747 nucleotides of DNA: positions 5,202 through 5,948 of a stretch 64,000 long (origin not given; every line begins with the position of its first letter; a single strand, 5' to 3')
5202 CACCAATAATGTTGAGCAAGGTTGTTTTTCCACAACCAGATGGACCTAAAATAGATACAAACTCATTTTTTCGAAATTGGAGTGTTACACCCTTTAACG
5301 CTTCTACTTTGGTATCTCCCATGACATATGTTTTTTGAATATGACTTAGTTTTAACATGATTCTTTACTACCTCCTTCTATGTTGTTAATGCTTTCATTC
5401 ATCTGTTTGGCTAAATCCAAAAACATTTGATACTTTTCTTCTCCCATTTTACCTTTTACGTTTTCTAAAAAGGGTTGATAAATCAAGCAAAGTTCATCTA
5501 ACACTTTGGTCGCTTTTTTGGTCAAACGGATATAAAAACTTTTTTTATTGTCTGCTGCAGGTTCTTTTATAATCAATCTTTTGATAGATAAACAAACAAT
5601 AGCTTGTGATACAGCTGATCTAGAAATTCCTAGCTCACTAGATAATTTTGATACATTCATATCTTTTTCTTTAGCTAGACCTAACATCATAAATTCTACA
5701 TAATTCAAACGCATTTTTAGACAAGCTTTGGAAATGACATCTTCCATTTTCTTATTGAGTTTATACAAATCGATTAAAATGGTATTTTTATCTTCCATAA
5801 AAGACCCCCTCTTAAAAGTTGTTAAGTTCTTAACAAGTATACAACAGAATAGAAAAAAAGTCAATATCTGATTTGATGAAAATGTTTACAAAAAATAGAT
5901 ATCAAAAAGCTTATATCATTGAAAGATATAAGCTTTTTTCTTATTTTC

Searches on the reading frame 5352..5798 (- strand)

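Call 56: search_protein_families(library=pfam, proteins=[window:5352-5798:-])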
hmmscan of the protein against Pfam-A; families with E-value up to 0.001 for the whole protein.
window:5352-5798:- (148 aa): 1 family
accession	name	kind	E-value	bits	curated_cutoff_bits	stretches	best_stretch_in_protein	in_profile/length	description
PF12802.13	MarR_2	-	0.00048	20.7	27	1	41-86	14-60/61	MarR family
